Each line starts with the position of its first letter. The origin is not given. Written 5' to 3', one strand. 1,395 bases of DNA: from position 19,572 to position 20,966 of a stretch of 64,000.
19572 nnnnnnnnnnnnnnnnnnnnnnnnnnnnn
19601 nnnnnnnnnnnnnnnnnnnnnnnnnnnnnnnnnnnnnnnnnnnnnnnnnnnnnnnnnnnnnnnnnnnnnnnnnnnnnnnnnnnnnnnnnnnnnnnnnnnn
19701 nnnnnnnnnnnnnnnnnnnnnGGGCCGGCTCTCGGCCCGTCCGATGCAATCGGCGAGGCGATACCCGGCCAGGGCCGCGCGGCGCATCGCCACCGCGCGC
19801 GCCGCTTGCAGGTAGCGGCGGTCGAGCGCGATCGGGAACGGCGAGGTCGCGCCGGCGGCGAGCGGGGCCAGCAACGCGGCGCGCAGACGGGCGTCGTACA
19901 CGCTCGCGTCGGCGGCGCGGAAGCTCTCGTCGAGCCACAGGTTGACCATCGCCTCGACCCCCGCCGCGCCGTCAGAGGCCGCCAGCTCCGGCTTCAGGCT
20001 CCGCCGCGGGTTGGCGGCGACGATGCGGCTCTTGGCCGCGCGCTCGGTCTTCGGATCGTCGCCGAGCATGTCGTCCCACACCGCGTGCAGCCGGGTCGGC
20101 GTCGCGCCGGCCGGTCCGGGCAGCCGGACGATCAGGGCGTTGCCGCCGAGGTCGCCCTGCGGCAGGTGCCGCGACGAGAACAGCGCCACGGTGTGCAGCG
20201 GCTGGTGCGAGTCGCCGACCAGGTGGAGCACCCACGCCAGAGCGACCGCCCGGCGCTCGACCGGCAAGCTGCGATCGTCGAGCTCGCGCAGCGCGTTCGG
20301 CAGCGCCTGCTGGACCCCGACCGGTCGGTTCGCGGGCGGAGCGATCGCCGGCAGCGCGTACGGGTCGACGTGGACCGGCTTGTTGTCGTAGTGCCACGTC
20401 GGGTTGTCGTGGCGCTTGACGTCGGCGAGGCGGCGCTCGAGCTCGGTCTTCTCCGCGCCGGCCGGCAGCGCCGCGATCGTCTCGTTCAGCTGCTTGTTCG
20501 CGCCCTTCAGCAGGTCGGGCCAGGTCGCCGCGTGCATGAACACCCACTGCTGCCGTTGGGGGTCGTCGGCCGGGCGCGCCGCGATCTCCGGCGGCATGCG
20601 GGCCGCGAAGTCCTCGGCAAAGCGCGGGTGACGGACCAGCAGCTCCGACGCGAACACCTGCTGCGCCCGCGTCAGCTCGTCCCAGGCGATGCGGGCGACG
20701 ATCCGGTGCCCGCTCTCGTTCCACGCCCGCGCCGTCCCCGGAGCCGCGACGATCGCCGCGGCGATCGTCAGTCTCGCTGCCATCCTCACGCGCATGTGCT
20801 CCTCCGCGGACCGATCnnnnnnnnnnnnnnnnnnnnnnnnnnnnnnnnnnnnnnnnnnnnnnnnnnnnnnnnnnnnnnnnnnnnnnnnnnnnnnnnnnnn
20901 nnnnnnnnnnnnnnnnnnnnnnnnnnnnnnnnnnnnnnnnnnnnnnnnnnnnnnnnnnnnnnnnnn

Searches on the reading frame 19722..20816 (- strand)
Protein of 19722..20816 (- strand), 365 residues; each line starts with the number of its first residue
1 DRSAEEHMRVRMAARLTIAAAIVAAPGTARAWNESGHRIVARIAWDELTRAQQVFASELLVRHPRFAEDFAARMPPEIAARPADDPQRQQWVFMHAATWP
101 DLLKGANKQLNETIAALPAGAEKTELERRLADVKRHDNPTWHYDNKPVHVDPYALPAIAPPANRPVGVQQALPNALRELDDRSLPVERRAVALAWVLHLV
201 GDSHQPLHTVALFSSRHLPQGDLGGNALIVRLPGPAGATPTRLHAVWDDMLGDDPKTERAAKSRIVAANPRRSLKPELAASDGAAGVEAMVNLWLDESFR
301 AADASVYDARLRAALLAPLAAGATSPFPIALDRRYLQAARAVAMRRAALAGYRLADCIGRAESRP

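Call 79: search_protein_families(library=pfam, proteins=[window:19722-20816:-], max_evalue=0.00001)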
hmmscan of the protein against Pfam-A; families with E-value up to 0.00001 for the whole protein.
window:19722-20816:- (365 aa): 1 family
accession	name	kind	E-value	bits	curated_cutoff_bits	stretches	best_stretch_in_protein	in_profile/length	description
PF02265.22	S1-P1_nuclease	-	4.6e-37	128.7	29.5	1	32-358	1-253/258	S1/P1 Nuclease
